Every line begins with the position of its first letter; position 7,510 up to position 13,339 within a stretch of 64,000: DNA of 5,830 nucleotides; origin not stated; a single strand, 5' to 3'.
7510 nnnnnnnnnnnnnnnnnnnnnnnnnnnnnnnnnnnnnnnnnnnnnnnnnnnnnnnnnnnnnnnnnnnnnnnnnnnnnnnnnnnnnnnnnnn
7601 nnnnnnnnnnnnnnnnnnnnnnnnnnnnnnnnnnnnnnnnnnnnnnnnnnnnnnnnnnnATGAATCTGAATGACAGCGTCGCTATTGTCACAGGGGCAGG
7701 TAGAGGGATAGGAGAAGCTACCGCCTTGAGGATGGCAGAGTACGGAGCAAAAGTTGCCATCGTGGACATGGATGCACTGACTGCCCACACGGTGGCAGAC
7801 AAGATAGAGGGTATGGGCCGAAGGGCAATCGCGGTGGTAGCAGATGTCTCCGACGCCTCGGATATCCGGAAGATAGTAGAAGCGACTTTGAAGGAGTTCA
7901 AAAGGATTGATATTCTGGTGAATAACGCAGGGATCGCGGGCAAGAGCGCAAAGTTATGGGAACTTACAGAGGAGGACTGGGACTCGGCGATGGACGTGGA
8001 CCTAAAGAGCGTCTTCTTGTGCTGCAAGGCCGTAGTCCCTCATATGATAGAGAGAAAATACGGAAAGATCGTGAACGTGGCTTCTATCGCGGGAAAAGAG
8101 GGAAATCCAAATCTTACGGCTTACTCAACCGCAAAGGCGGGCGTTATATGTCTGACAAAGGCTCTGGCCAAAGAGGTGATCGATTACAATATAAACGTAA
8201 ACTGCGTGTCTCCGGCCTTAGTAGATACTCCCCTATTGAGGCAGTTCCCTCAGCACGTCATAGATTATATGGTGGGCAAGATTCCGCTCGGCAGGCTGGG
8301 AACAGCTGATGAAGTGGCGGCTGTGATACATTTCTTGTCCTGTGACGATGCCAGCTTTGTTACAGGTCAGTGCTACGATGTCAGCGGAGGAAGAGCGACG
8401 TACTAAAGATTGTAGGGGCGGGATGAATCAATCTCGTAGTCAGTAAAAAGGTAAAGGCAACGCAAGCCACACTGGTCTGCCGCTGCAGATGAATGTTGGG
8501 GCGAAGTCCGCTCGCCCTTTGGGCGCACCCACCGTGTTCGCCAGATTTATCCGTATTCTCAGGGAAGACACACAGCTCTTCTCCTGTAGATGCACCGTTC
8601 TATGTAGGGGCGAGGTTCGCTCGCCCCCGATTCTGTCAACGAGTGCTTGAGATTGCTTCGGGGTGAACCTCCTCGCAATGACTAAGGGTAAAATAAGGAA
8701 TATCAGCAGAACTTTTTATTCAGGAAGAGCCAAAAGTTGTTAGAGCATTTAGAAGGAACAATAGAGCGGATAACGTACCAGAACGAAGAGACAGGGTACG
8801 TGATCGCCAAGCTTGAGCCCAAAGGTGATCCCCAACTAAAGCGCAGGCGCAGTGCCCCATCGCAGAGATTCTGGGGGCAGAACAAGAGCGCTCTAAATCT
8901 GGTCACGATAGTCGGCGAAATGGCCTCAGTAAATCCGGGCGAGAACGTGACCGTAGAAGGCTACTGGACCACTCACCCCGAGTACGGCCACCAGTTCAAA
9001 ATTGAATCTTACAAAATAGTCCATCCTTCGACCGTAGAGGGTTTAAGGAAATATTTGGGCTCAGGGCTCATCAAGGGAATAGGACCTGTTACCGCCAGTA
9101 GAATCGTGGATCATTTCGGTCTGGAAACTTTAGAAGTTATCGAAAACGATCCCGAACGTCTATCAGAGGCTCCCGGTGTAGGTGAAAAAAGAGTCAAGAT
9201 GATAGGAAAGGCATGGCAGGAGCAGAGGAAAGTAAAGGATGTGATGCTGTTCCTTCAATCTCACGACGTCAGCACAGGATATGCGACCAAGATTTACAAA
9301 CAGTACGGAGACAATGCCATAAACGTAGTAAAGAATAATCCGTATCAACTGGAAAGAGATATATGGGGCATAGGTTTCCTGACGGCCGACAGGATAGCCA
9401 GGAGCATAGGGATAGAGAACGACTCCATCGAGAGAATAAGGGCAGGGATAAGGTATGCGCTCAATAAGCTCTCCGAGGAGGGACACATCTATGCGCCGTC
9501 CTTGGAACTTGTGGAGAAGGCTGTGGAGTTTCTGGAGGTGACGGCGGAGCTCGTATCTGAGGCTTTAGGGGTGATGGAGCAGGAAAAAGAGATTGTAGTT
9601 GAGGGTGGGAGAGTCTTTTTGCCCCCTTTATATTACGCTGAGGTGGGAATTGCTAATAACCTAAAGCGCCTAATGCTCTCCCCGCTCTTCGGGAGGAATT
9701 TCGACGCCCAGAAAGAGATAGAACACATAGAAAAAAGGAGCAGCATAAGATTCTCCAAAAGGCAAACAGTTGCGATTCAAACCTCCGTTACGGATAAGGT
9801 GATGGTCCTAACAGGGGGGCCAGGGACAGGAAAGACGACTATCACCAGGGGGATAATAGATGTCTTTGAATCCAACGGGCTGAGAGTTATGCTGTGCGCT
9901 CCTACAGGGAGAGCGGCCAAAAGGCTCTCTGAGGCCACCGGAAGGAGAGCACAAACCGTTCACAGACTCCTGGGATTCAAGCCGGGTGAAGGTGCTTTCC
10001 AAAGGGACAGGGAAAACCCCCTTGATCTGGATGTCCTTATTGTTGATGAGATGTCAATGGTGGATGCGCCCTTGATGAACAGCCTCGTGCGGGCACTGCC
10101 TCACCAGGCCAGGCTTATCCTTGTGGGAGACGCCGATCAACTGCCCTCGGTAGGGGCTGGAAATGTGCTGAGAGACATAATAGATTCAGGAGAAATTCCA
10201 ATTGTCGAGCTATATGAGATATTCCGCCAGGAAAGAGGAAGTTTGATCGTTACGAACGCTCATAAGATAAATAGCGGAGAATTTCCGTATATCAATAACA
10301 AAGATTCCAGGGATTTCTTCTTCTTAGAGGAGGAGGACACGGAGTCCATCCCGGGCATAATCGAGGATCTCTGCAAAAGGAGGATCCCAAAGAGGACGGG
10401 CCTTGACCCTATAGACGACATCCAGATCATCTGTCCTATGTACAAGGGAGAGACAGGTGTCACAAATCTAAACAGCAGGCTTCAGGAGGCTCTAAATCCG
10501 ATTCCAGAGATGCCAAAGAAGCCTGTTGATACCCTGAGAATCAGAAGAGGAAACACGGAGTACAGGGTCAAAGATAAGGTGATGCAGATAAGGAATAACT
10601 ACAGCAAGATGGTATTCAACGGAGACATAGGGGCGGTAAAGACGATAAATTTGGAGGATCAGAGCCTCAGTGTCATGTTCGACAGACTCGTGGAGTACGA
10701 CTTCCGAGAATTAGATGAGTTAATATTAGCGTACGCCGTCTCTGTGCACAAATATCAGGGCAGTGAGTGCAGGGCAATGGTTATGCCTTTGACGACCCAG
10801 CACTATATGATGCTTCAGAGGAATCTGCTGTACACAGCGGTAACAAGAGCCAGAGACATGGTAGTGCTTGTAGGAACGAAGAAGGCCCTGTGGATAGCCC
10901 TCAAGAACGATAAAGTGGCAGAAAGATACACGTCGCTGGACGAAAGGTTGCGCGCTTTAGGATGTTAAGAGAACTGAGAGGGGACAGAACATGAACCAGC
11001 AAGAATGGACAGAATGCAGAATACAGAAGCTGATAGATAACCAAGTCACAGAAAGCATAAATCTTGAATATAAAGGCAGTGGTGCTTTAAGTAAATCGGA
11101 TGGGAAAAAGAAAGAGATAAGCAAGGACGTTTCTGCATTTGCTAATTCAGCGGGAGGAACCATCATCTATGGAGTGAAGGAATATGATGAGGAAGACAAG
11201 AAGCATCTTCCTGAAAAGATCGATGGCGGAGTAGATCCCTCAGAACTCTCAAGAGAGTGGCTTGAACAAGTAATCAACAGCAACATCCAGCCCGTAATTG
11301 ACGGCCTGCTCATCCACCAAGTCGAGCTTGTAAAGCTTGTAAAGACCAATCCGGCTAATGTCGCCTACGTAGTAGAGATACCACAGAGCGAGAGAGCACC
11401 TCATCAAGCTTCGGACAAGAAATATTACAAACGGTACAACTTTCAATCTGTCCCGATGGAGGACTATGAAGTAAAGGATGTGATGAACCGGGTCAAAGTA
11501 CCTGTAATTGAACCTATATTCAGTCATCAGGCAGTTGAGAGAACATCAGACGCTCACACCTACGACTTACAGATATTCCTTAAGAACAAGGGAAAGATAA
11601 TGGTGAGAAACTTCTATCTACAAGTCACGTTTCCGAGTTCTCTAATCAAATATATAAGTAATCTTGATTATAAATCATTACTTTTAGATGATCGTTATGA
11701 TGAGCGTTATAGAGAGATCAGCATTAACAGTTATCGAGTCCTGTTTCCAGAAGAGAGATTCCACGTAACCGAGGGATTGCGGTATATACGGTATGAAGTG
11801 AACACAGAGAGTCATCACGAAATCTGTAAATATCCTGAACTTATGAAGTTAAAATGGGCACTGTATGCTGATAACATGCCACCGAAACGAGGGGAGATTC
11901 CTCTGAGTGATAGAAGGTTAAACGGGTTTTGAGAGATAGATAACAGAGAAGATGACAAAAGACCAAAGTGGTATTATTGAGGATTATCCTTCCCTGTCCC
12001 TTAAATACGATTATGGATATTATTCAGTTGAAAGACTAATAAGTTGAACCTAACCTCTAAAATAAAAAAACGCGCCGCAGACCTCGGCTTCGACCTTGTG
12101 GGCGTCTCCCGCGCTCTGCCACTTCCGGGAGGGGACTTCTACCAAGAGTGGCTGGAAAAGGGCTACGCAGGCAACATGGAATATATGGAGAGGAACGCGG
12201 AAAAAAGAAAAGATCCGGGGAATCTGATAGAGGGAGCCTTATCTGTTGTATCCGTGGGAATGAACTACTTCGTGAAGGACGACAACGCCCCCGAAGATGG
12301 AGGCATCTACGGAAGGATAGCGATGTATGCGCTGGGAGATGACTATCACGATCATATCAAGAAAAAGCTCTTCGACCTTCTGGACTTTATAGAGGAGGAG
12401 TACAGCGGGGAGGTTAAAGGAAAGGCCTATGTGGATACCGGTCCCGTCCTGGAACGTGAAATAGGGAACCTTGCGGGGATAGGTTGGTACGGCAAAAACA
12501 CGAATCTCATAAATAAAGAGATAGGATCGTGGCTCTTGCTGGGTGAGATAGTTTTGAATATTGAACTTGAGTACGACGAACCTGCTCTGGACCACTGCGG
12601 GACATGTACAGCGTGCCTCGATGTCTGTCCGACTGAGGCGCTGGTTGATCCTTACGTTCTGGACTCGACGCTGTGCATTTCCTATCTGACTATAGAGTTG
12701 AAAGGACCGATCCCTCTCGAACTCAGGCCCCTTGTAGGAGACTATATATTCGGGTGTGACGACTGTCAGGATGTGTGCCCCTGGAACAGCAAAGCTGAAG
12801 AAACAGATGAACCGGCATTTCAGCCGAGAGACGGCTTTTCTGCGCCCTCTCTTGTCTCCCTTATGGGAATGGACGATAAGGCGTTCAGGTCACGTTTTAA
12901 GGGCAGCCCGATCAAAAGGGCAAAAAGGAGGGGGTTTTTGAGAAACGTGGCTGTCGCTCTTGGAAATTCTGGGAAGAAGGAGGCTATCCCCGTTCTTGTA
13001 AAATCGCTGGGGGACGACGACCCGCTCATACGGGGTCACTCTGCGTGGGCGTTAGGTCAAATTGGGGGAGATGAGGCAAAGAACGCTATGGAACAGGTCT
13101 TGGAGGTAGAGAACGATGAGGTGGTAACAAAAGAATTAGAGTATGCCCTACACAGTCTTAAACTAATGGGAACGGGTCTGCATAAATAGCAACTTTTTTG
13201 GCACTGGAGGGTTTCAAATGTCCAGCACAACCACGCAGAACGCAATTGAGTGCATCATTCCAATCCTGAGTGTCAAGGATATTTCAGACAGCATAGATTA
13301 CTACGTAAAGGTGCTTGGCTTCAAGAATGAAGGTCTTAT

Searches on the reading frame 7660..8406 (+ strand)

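Call 58: search_protein_families(library=pfam, proteins=[window:7660-8406:+])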
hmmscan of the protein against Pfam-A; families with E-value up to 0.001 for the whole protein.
window:7660-8406:+ (248 aa): 3 families
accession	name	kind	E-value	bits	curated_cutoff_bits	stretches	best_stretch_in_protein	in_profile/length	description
PF13561.12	adh_short_C2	-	5.2e-67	226.3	27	1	12-244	1-234/236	Enoyl-(Acyl carrier protein) reductase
PF00106.31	adh_short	-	1.5e-62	211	26.6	1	7-196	2-190/195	short chain dehydrogenase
PF08659.16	KR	-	7.4e-12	46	22.6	1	8-160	3-154/180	KR domain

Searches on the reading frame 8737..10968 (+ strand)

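Call 58: search_protein_families(library=pfam, proteins=[window:8737-10968:+])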
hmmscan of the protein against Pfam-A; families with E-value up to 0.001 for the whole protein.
window:8737-10968:+ (743 aa): 13 families
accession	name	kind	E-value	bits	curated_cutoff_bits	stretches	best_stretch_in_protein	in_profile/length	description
PF13245.12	AAA_19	-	4.2e-48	163.4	25.1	1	343-473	1-133/134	AAA domain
PF13604.12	AAA_30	-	6.3e-44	150.4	27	1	340-521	3-179/191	AAA domain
PF14490.11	HHH_RecD2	-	1.6e-39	134.1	27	1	162-252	1-92/92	ATP-dependent RecD2 DNA helicase HHH domain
PF23139.1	OB_YrrC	-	6.6e-23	80.9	27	1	3-97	2-76/76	ATP-dependent DNA helicase YrrC, OB-fold domain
PF18335.7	SH3_13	-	2.5e-19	69.2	41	1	578-648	1-65/65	ATP-dependent RecD-like DNA helicase SH3 domain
PF13538.12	UvrD_C_2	-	6.2e-17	61.6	27.4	1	664-712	1-52/52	UvrD-like helicase C-terminal domain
PF14520.12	HHH_5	-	8.6e-10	39.4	27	1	112-161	7-56/57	Helix-hairpin-helix domain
PF13086.12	AAA_11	-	2.3e-09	37.8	27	1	340-398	3-69/257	AAA domain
PF01443.25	Viral_helicase1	-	8.3e-08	32.8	21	0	357-472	2-100/228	Viral superfamily 1 RNA helicase core domain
PF13401.12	AAA_22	-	0.00013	22.7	27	1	352-466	4-124/130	AAA domain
PF05970.20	PIF1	-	0.00027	21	25.9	0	352-454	21-126/223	PIF1-like helicase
PF05127.21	NAT10_TcmA_helicase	-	0.00056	20.3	22.7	0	357-454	1-113/176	RNA cytidine acetyltransferase NAT10/TcmA, helicase domain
PF00633.29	HHH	-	0.00061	20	24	0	112-125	16-29/30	Helix-hairpin-helix motif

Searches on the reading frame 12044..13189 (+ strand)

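Call 58: search_protein_families(library=pfam, proteins=[window:12044-13189:+])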
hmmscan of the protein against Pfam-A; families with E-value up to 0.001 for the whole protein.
window:12044-13189:+ (381 aa): 10 families
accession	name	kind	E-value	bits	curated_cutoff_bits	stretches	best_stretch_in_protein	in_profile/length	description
PF13484.11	Fer4_16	-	1.5e-22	80.5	30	1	184-248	1-66/66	4Fe-4S double cluster binding domain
PF08331.15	QueG_DUF1730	-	6.3e-20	71.3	25.1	1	55-132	1-77/77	Epoxyqueuosine reductase QueG, DUF1730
PF13646.12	HEAT_2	-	3.3e-13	50.2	27.7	1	300-369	18-87/88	HEAT repeats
PF03130.22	HEAT_PBS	-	3.6e-07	30.5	20.9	0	330-354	2-26/27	PBS lyase HEAT-like repeat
PF12838.12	Fer4_7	-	8.7e-06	26.5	27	0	183-199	36-52/52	4Fe-4S dicluster domain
PF13513.12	HEAT_EZ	-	2e-05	25.4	27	1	312-340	27-55/55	HEAT-like repeat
PF13237.11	Fer4_10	-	5.2e-05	23.5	25.5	0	237-255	11-29/53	4Fe-4S dicluster domain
PF13187.11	Fer4_9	-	6.3e-05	23.4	27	0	179-199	34-51/52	4Fe-4S dicluster domain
PF14697.11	Fer4_21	-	0.00013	22.4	35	0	183-198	39-54/59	4Fe-4S dicluster domain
PF13183.11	Fer4_8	-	0.00017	22.5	27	0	179-197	48-66/68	4Fe-4S dicluster domain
